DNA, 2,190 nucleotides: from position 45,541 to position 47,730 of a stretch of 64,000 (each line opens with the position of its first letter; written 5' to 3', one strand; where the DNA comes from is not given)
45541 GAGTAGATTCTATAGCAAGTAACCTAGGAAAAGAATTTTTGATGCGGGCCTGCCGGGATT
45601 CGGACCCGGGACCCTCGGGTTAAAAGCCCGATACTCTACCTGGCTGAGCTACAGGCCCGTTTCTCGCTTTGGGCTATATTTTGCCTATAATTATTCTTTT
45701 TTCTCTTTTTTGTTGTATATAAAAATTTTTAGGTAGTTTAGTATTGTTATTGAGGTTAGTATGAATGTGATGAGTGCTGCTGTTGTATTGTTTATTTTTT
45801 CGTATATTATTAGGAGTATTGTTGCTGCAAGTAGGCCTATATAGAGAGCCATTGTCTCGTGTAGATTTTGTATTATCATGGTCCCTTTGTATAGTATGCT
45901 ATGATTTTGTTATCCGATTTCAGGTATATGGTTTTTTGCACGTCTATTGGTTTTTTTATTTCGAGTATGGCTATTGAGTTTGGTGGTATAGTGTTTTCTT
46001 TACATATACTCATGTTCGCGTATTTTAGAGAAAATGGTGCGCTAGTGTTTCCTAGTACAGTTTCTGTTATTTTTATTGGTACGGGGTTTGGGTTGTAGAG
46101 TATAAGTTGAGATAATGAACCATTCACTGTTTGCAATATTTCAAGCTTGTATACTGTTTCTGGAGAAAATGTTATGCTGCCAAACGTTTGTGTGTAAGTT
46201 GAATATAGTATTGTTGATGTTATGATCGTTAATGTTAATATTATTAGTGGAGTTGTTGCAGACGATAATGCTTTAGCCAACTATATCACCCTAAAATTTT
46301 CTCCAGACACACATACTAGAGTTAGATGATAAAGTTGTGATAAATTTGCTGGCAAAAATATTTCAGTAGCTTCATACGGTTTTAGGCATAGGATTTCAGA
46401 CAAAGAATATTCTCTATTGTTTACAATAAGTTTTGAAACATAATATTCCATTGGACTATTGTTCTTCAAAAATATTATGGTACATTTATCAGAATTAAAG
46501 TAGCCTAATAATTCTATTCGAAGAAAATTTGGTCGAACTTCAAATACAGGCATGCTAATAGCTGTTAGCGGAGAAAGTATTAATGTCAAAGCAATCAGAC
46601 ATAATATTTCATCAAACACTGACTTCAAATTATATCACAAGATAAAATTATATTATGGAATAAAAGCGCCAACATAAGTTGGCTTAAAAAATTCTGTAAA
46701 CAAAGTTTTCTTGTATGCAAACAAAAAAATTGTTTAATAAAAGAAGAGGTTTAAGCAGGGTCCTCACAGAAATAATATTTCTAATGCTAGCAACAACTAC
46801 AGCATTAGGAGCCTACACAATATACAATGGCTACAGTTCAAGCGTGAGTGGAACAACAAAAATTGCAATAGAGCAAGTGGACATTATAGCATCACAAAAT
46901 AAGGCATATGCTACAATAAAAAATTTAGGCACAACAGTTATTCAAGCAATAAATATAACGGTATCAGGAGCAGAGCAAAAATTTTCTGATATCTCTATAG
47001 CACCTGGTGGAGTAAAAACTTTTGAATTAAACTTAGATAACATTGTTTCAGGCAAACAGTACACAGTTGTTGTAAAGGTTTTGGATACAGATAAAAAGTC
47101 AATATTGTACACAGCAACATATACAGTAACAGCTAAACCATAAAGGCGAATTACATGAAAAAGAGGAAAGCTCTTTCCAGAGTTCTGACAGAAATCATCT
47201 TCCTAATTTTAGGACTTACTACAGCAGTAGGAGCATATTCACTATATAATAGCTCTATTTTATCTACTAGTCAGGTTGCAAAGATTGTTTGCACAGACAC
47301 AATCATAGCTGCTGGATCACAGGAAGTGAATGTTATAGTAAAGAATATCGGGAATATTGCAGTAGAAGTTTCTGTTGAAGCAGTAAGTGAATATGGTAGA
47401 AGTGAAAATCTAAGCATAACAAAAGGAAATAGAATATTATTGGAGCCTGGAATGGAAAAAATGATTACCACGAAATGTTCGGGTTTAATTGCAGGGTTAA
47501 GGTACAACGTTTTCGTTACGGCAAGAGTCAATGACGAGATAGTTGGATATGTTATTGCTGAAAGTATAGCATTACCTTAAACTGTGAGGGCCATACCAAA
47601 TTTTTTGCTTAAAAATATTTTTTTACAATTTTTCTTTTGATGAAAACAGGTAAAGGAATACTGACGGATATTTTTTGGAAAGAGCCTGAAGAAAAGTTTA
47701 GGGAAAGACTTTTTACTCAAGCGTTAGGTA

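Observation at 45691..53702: Type-IV-pilus-like locus of unusual composition: six prepilin-type proteins, one live and one dead ATPase, one platform protein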

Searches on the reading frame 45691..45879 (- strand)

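Call 3: search_protein_families(library=pfam, proteins=[window:45691-45879:-], max_evalue=1)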
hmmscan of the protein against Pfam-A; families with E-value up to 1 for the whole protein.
window:45691-45879:- (62 aa): 0 families

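Call 4: search_protein_families(library=ncbifam, proteins=[window:45691-45879:-], max_evalue=1)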
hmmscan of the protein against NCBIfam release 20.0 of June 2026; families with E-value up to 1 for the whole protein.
window:45691-45879:- (62 aa): 1 family
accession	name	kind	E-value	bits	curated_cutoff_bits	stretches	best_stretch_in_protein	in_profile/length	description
TIGR00785.1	dass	subfamily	0.0087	14.8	198.6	1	5-53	5-52/444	DASS family sodium-coupled anion symporter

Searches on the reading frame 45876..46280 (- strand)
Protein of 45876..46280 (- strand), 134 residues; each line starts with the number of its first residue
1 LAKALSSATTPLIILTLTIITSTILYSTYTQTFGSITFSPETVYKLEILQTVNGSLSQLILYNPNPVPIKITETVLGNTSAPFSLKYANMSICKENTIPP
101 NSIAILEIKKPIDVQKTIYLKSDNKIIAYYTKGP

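Call 3: search_protein_families(library=pfam, proteins=[window:45876-46280:-], max_evalue=1)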
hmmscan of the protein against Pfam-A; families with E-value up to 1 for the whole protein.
window:45876-46280:- (134 aa): 1 family
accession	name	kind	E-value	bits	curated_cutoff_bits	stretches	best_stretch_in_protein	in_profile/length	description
PF24495.1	Ig_TMEM131_2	-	0.067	13.6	27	1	51-94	13-57/94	Transmembrane protein 131 second Ig-like domain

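Call 4: search_protein_families(library=ncbifam, proteins=[window:45876-46280:-], max_evalue=1)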
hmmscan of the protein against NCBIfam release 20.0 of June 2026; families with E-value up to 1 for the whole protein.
window:45876-46280:- (134 aa): 1 family
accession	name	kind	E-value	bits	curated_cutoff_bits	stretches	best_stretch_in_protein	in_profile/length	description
NF046073.1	UpsA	equivalog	0.0025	17.9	130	1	3-100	2-94/136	pilin subunit UpsA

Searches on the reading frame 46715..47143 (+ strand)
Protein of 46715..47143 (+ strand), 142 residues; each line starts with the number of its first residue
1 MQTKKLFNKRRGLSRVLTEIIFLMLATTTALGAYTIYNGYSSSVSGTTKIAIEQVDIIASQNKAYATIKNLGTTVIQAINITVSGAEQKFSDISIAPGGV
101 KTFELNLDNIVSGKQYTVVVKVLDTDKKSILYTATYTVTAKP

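Call 3: search_protein_families(library=pfam, proteins=[window:46715-47143:+], max_evalue=1)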
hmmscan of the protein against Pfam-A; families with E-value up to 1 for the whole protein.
window:46715-47143:+ (142 aa): 3 families
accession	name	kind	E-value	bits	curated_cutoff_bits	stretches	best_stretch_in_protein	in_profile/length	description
PF07705.17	CARDB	-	0.042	14.5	22.7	1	59-122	18-83/101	CARDB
PF24943.1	Fn3_Dep-1_2nd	-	0.07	13.4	27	1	100-137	57-94/97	Dep-1 second Fn3-like domain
PF24991.2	Ig_NUP210_4th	-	0.15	12.2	25.2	0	112-133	8-29/79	NUP210 forth Ig-like domain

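Call 4: search_protein_families(library=ncbifam, proteins=[window:46715-47143:+], max_evalue=1)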
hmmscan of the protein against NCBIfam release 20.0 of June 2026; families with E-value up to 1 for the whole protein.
window:46715-47143:+ (142 aa): 1 family
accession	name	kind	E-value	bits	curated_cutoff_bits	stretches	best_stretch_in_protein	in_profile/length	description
NF053671.1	bindosome_BasC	exception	0.023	14.6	260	1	9-123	5-124/140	bindosome assembly system protein BasC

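Call 64: find_related_loci(query=A3, collection=viral_contigs, flank=10000)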
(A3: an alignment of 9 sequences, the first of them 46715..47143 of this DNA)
Query A3 (142 aa) in viral_contigs; peptide patterns used: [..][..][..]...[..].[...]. (x = any residue, [..] = any of these).
15 stretches matched a pattern, but none encodes a relative of the query by tblastn (E <= 1e-3).
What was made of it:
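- Tried and rejected: The same scan of IMG/VR found nothing (call 64).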

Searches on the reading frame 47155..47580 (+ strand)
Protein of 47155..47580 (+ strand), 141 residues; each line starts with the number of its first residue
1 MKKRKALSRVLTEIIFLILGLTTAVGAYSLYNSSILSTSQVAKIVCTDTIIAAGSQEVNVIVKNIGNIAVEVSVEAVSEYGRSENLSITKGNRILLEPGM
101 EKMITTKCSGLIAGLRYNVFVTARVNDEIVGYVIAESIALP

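Call 3: search_protein_families(library=pfam, proteins=[window:47155-47580:+], max_evalue=1)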
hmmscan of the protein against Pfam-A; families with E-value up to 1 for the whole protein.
window:47155-47580:+ (141 aa): 1 family
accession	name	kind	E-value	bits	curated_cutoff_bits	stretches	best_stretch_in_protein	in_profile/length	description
PF22067.2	Cep192_D3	-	0.026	15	27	1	55-107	18-66/99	Cep192 domain 3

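Call 4: search_protein_families(library=ncbifam, proteins=[window:47155-47580:+], max_evalue=1)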
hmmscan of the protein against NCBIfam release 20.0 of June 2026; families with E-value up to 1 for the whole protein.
window:47155-47580:+ (141 aa): 3 families
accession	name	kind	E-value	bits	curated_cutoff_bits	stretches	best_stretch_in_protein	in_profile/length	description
NF033506.0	PACE-CTERM-PROT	exception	0.001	17.8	110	1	39-122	109-190/627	putative S-layer protein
NF001839.0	PRK00564.1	equivalog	0.0052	17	112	1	29-96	42-109/117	hydrogenase/urease nickel incorporation protein HypA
NF010608.0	PRK14004.1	equivalog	0.039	13.6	216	1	23-116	14-105/210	imidazole glycerol phosphate synthase subunit HisH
